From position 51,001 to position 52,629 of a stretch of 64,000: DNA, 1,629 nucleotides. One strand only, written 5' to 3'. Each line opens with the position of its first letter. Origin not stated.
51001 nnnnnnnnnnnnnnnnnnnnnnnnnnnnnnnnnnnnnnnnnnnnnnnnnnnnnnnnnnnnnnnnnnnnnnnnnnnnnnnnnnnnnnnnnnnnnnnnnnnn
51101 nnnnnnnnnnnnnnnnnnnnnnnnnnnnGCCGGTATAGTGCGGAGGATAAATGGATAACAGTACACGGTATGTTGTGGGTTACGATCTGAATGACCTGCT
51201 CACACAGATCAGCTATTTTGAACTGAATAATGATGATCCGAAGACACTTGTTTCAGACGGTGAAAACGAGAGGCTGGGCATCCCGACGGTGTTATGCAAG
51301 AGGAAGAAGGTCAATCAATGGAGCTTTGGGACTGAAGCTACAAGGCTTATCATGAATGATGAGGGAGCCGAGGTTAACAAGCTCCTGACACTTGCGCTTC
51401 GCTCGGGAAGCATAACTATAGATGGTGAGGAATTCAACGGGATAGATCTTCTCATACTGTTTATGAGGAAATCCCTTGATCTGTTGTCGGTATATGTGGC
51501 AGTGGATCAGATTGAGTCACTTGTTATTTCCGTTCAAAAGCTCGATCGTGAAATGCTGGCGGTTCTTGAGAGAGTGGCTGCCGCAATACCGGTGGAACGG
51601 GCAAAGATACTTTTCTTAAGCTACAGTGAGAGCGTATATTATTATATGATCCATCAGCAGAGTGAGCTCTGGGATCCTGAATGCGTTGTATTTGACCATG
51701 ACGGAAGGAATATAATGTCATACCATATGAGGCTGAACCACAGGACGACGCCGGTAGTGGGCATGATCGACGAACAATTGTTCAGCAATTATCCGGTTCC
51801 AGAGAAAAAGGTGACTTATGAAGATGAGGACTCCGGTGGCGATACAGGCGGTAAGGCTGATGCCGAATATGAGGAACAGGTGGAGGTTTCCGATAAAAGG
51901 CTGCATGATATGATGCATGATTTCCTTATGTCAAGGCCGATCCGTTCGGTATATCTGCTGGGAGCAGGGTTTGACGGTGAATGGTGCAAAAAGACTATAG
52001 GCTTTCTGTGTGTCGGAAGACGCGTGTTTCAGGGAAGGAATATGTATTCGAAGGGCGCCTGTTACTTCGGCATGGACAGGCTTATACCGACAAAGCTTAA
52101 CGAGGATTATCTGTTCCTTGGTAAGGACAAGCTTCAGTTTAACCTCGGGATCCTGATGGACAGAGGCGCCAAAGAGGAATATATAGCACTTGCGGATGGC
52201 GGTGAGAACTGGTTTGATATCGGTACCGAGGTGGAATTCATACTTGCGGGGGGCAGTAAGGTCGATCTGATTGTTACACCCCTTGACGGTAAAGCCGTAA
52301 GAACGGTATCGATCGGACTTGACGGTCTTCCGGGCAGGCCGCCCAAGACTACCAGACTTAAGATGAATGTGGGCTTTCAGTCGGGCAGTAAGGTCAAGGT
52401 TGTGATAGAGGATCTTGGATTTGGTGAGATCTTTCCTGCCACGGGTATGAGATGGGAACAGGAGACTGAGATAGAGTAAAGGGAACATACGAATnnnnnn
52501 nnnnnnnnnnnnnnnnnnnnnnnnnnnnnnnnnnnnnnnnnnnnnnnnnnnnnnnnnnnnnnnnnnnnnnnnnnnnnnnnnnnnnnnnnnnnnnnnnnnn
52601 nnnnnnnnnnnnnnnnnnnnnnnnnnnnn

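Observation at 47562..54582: Seven-kb, four-gene operon of uncharacterised proteins: giant helical protein, degenerate Hsp70-like protein, TPR-like protein and coiled-coil membrane anchor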

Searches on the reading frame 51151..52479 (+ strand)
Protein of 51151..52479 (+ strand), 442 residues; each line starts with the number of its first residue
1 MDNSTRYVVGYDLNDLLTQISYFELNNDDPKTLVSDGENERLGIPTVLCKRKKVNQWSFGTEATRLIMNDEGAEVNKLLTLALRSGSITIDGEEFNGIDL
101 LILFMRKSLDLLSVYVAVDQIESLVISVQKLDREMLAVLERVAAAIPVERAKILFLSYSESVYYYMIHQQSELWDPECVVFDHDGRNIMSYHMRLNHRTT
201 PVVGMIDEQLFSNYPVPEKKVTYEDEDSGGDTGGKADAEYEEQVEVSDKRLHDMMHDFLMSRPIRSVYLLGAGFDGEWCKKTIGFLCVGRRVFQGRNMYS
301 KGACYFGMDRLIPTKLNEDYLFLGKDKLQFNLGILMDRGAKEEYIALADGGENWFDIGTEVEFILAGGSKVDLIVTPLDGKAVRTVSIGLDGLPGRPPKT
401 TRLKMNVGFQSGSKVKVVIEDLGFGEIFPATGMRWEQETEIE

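Call 3: search_protein_families(library=pfam, proteins=[window:51151-52479:+], max_evalue=0.1)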
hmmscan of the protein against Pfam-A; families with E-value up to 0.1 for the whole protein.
window:51151-52479:+ (442 aa): 1 family
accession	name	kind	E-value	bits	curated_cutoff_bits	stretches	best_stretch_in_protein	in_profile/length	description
PF18980.5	DUF5716_C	-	6.2e-93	311.4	34.7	1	124-440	2-295/296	Family of unknown function (DUF5716) C-terminal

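Call 4: search_protein_families(library=ncbifam, proteins=[window:51151-52479:+], max_evalue=0.1)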
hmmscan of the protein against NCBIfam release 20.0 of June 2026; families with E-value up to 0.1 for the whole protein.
window:51151-52479:+ (442 aa): 0 families

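Call 5: search_protein_families(library=padloc, proteins=[window:51151-52479:+], max_evalue=1)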
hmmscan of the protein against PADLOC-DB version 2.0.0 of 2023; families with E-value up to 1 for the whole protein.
window:51151-52479:+ (442 aa): 0 families

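Call 7: search_solved_structures(query=window:51151-52479:+, max_evalue=10, show_alignments=2)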
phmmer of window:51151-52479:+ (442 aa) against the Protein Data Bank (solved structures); distinct sequences matched with E-value up to 10: 2.
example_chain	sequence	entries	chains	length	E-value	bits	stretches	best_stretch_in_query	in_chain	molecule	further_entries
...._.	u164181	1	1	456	0.42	12.9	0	90-198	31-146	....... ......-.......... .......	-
3ftj_A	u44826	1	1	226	0.54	12.5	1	282-346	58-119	Macrolide export ATP-binding/permease protein macB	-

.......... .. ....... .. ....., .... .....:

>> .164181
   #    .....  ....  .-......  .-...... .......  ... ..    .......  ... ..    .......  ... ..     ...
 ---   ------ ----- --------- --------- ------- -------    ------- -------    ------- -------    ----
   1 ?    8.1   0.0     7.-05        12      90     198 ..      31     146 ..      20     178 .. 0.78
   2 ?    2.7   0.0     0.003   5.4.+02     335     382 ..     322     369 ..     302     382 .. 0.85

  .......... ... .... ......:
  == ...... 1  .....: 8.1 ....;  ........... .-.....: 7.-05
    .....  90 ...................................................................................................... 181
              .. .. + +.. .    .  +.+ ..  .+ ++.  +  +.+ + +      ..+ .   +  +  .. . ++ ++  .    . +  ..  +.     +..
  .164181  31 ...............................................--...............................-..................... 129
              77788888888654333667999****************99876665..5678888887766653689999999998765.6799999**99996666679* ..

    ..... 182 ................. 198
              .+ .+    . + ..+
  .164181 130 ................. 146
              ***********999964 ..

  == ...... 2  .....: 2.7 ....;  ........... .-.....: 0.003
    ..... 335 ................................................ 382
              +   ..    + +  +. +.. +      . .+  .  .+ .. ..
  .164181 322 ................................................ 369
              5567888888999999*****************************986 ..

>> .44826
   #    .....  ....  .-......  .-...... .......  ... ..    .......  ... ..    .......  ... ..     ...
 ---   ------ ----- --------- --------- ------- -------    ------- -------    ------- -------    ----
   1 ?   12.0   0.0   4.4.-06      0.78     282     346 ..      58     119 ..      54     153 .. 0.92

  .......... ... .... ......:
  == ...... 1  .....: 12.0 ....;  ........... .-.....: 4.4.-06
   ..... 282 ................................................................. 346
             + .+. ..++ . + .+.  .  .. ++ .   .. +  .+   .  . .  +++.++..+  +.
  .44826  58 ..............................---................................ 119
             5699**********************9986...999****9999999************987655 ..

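Call 8: find_homologous_proteins(query=window:51151-52479:+, max_evalue=0.001)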
Query window:51151-52479:+ (442 aa): 1411 proteins with E <= 0.001 among 8000 candidates; the best 120 are listed.
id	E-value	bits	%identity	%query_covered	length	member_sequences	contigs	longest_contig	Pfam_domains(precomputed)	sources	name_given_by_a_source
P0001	7.7e-298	1006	100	100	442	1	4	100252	PF18980.6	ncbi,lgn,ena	-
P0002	1.9e-288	975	96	100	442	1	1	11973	PF18980.6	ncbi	-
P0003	3.5e-203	694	67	100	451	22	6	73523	PF18980.6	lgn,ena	-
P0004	4.0e-202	690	68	100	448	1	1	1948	PF18980.6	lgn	-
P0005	1.9e-201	688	67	100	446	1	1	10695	PF18980.6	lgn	-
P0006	5.5e-201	686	66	100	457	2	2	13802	PF18980.6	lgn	-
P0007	5.9e-201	686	67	100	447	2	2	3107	PF18980.6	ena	-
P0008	8.6e-201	686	66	100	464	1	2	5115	PF18980.6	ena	-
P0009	1.2e-200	685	66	100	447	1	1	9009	PF18980.6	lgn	-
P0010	1.2e-200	685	67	100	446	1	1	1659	PF18980.6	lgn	-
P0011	1.6e-200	685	67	100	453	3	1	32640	PF18980.6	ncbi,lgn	-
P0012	1.7e-200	685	68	100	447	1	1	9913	PF18980.6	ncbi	-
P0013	3.0e-199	681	67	100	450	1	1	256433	PF18980.6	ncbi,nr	ncbi:MAG: hypothetical protein K6F34_07590 [Lachnospiraceae bacterium]|nr:hypothetical protein [Lach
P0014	3.6e-199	681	67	100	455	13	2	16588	PF18980.6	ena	-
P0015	4.0e-199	680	66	100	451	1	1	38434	PF18980.6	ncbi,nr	ncbi:MAG: hypothetical protein K5857_01500 [Lachnospiraceae bacterium]|nr:hypothetical protein [Lach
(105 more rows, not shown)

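Call 10: find_related_loci(query=A1, collection=genome_contigs, flank=10000)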
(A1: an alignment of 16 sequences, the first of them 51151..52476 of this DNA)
Query A1 (442 aa) in genome_contigs; peptide patterns used: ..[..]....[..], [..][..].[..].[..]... (x = any residue, [..] = any of these).
131 stretches matched a pattern; 70 encode a relative of the query (tblastn E <= 1e-3); 70 distinct loci.
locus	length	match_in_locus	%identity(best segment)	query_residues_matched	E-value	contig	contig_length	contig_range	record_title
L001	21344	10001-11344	69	1-441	0e+0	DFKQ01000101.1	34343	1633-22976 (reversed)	MAG TPA_asm: Lachnospiraceae bacterium UBA3641 UBA3641_contig_6369, whole genome shotgun sequence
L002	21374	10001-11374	66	1-441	0e+0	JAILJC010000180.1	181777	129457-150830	MAG: Lachnospiraceae bacterium isolate RUI166 k141_1042901_flag=0_multi=21.8488_len=181777, whole genome shotgun sequenc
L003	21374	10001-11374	66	1-441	0e+0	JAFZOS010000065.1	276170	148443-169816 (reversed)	MAG: Lachnospiraceae bacterium isolate RGIG7959 Water_buffalos_Rumen-1__c753545, whole genome shotgun sequence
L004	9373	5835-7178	68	1-441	0e+0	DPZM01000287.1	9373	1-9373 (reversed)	MAG TPA_asm: Lachnospiraceae bacterium isolate UBA9836 contig_126167, whole genome shotgun sequence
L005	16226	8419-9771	66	1-442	0e+0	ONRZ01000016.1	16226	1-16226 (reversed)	uncultured Lachnospiraceae bacterium isolate RUG584 genome assembly, contig: scaffold_3796, whole genome shotgun sequenc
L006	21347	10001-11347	67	1-441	0e+0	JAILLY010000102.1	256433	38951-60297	MAG: Lachnospiraceae bacterium isolate RUI240 k141_13619079_flag=0_multi=18.3741_len=256433, whole genome shotgun sequen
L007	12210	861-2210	66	1-442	0e+0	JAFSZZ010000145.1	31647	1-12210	MAG: Lachnospiraceae bacterium isolate RGIG3628 Goat_Rumen.Co__c2012461, whole genome shotgun sequence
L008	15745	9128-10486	66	1-441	0e+0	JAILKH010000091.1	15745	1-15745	MAG: Lachnospiraceae bacterium isolate RUI197 k141_5239446_flag=0_multi=12.0000_len=15745, whole genome shotgun sequence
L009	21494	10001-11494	59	1-442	0e+0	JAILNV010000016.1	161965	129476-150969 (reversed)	MAG: Lachnospiraceae bacterium isolate RUI289 k141_12171932_flag=0_multi=17.9901_len=161965, whole genome shotgun sequen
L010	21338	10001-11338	65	1-441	0e+0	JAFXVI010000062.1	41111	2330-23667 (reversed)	MAG: Lachnospiraceae bacterium isolate RGIG6779 Sheep_Rumen-3__c1004746, whole genome shotgun sequence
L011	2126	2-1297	68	17-441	0e+0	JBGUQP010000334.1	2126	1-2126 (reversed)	MAG: Lachnospiraceae bacterium isolate ruminal_MAG_137 ruminal_MAG_137_contig_0334, whole genome shotgun sequence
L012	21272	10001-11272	62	1-441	0e+0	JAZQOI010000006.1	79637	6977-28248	MAG: Lachnospiraceae bacterium isolate T1900045243_TH20190013.MAGScoT_cleanbin_000029 SGB_5588_k141_1746632, whole genom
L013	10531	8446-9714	56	1-441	3e-164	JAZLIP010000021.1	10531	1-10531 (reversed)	MAG: Lachnospiraceae bacterium isolate T1900044977_TA20190039.MAGScoT_cleanbin_000076 SGB_4039_k141_1264765, whole genom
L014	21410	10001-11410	61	1-442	0e+0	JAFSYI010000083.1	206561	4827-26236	MAG: Lachnospiraceae bacterium isolate RGIG3585 Goat_Rumen.Co__c2530744, whole genome shotgun sequence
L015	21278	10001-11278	47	2-441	8e-143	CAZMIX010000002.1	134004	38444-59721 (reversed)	MAG TPA_asm: uncultured Lachnospiraceae bacterium isolate SRP192927_co4_230 genome assembly, contig: NODE_74_length_1340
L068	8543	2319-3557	32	1-441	9e-67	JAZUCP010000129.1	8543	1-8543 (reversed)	MAG: Acetatifactor sp. isolate T1900045313_YK20190002.MAGScoT_cleanbin_000094 SGB_6257_k141_3536165, whole genome shotgu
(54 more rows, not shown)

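Call 26: predict_structure(alignment_id=A2)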
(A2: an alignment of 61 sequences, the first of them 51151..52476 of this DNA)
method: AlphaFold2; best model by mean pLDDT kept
length: 442 residues; sequences in the alignment: 61
mean_pLDDT: 84.6   pTM: 0.72
mean pLDDT of the five models: 84.6, 82.4, 78.6, 74.5, 73.8
residues with pLDDT >= 90: 202; 70-90: 181; 50-70: 42; < 50: 17
segments of 3 or more residues with pLDDT < 50: 35-41, 224-229
pLDDT, mean of each block of 10 residues (from residue 1): 80 91 76 49 81 86 88 91 93 93 93 79 95 93 95 95 93 89 93 81 86 87 49 67 93 94 90 83 91 87 94 85 64 84 79 63 89 80 86 87 90 86 89 91 71
secondary structure, 60 per line:
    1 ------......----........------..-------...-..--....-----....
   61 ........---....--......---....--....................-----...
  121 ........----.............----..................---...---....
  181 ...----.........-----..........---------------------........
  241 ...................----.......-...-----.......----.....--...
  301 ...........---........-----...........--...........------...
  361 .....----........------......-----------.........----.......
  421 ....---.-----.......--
elements in order: E7-12 E17-24 E48-51 E57-59 H60-68 E72-75 H78-83 E87-90 E93-96 H97-112 E121-128 H133-145 E153-157 H158-167 E177-183 E188-196 E202-211 H233-259 E264-270 H280-286 E291-295 H298-311 H315-319 E320-322 E328-338 E341-351 E358-365 E370-377 E384-389 E401-409 E414-424 E434-440

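Call 28: fold_search(model_id=the predicted structure, library=pdb)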
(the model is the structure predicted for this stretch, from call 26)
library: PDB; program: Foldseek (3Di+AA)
matches with E <= 10: 1112; with E <= 0.001: 323
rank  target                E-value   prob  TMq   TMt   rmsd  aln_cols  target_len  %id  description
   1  7kru_A                1.0e-17  1.00  0.55  0.47  10.9       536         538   12  Stimulating state of a truncated Hsp70 DnaK fused with a substrate peptide (released 2021-09-15)
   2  9a5j_A                1.8e-17  1.00  0.54  0.40  12.0       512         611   15  Integrative model of DNAK-GUDB by crosslinking MS and deep learning (released 2024-09-18)
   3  4ani_C                2.4e-17  1.00  0.52  0.46  18.9       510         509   12  Structural basis for the intermolecular communication between DnaK and GrpE in the DnaK chaperone system from Geobacil (released 2012-05-23)
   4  7kru_B                4.3e-17  1.00  0.57  0.48  10.9       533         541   12  Stimulating state of a truncated Hsp70 DnaK fused with a substrate peptide (released 2021-09-15)
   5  2v7y                  5.1e-17  1.00  0.53  0.47  17.9       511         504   13  Crystal structure of the molecular chaperone DnaK from Geobacillus kaustophilus HTA426 in post-ATP hydrolysis state (released 2008-04-08)
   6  7krv_A                1.0e-16  1.00  0.55  0.46  11.0       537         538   12  Stimulating state of disulfide-bridged Hsp70 DnaK (released 2021-09-15)
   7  7krv_B                1.3e-16  1.00  0.55  0.46  10.9       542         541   12  Stimulating state of disulfide-bridged Hsp70 DnaK (released 2021-09-15)
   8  5obv                  1.5e-16  1.00  0.52  0.45  18.3       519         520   14  Mycoplasma genitalium DnaK deletion mutant lacking SBDalpha in complex with ADP and Pi. (released 2018-05-09)
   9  5obu                  1.9e-16  1.00  0.52  0.45  18.5       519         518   13  Mycoplasma genitalium DnaK deletion mutant lacking SBDalpha in complex with AMPPNP. (released 2018-05-09)
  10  7kzi_A                1.1e-15  1.00  0.53  0.40  11.9       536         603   12  Intermediate state (QQQ) of near full-length DnaK alternatively fused with a substrate peptide (released 2021-05-12)
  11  7ko2_B                1.1e-15  1.00  0.52  0.40  13.6       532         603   13  Restraining state of near full-length Hsp70 DnaK (released 2021-09-15)
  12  4b9q_A                1.2e-15  1.00  0.54  0.41  13.4       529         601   13  Open conformation of ATP-bound Hsp70 homolog DnaK (released 2012-11-14)
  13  7krw_A                1.3e-15  1.00  0.57  0.43  10.9       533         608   12  Stimulating state of near full-length Hsp70 DnaK fused with a substrate peptide (released 2021-09-15)
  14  7kzu                  1.9e-15  1.00  0.53  0.45  13.0       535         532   12  Quasi-intermediate state (Q) of a truncated Hsp70 DnaK fused with a substrate peptide (released 2021-05-12)
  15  4b9q_C                3.6e-15  1.00  0.52  0.40  13.5       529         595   13  Open conformation of ATP-bound Hsp70 homolog DnaK (released 2012-11-14)
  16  6sr6_C                6.0e-15  1.00  0.51  0.44  11.7       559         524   11  Crystal structure of the RAC core with a pseudo substrate bound to Ssz1 SBD (released 2020-03-25)
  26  6sr6_A                3.2e-14  1.00  0.54  0.47  11.1       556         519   10  Crystal structure of the RAC core with a pseudo substrate bound to Ssz1 SBD (released 2020-03-25)
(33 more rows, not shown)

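Call 29: search_solved_structures(query=A2, max_evalue=10, show_alignments=3)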
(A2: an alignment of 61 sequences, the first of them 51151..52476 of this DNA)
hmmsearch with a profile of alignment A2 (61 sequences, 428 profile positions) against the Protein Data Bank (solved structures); distinct sequences matched with E-value up to 10: 0.

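Call 51: search_protein_representatives(alignment_id=A2)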
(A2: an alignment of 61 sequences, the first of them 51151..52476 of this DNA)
Query: 61 sequences, 428 profile positions. Proteins with E-value up to 0.001 (for the whole library): 1598; up to 1e-10: 1100; up to 1e-30: 617. The best 150 are listed.
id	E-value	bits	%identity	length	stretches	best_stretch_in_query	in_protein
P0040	1.2e-219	745.8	-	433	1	2-427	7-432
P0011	3.1e-217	737.9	-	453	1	1-428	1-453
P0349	1.3e-157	541.5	-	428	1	4-427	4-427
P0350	1.9e-144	498.1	-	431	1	2-427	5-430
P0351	9.2e-140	482.6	-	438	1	3-426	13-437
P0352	9.7e-139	479.2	-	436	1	4-425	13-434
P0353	2.0e-138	478.2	-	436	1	2-425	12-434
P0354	8.6e-136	469.5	-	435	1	3-426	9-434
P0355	3.8e-133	460.8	-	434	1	3-426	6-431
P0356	2.4e-132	458.1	-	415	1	6-427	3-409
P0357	1.4e-131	455.7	-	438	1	6-427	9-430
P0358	4.3e-130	450.7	-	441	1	3-427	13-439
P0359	3.5e-129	447.8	-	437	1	7-427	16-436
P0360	2.2e-127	441.8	-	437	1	5-426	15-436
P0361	8.0e-127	440.0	-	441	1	4-426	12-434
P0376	1.2e-117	409.7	-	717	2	4-426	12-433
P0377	1.5e-115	402.9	-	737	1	5-425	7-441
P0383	1.6e-110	386.2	-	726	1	4-427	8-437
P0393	4.8e-105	368.2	-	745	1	3-425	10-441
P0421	8.1e-96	337.8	-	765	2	186-427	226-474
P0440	2.1e-89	316.7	-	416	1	6-426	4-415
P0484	3.0e-81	289.8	-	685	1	7-427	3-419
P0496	1.4e-79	284.3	-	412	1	3-426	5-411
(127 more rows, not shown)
